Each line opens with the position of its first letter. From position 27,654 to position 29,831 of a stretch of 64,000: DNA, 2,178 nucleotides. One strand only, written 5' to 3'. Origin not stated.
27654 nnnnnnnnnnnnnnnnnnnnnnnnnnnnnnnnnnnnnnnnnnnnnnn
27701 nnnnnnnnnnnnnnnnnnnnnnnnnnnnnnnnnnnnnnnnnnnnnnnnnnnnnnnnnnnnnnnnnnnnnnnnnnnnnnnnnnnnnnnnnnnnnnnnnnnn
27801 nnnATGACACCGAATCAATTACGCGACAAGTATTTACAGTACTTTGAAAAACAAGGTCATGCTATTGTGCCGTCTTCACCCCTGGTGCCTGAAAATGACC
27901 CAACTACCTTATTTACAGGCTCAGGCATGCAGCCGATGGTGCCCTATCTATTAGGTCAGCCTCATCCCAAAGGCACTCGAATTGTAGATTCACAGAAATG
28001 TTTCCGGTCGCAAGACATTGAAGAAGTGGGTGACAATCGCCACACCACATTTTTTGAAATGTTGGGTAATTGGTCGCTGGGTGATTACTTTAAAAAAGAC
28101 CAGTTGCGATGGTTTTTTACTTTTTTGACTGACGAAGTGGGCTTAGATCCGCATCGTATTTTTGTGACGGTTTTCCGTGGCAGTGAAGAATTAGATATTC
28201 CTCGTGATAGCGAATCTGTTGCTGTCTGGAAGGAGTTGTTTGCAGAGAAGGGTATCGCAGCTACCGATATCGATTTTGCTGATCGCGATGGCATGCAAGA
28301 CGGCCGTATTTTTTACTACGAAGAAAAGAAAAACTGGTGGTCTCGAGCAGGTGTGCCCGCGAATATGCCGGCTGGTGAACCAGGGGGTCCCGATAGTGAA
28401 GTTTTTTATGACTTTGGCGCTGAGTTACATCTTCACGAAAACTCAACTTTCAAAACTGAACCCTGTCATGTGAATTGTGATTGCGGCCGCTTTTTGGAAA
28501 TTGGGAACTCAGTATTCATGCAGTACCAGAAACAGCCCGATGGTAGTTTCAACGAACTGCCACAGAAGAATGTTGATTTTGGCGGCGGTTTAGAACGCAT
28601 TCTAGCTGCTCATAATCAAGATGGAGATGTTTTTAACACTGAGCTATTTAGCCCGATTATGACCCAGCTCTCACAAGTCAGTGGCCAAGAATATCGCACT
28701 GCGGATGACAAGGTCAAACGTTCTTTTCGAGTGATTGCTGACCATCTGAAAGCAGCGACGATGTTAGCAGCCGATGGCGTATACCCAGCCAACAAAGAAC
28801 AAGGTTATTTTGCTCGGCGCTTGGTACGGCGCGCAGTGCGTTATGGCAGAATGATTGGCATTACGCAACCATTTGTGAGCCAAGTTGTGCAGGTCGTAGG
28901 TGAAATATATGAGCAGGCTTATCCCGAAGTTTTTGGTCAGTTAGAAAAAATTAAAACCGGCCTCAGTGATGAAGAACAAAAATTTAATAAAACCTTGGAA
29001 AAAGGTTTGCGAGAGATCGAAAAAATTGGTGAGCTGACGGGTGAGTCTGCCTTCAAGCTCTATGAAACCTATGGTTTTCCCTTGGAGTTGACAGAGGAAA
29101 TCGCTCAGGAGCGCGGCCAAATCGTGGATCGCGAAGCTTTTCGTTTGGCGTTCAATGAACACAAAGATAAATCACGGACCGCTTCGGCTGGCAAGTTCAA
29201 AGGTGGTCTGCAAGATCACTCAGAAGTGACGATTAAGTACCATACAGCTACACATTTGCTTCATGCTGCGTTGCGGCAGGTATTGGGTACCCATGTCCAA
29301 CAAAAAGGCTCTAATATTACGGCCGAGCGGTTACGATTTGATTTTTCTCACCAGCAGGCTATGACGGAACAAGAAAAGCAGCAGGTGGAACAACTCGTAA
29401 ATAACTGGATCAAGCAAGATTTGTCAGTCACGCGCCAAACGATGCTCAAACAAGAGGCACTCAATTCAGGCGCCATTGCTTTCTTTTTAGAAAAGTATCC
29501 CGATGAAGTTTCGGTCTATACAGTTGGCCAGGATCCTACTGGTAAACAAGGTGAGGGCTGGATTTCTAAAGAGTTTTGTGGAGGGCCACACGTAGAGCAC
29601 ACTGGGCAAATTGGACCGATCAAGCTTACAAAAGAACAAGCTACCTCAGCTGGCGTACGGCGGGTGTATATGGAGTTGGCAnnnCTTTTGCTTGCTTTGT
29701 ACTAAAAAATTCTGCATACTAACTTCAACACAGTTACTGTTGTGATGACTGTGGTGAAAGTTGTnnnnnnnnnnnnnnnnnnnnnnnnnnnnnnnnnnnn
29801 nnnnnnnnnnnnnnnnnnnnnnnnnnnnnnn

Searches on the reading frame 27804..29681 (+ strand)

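Call 50: search_protein_families(library=pfam, max_evalue=0.0001, proteins=[window:27804-29681:+])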
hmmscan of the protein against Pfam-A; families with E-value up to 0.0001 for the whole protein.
window:27804-29681:+ (626 aa): 2 families
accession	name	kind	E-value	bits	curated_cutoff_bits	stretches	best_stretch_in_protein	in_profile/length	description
PF01411.24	tRNA-synt_2c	-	1.2e-124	417.4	30.3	1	6-484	2-453/552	tRNA synthetases class II (A)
PF07973.19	tRNA_SAD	-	4.1e-15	55.9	24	1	569-622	1-44/44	Threonyl and Alanyl tRNA synthetase second additional domain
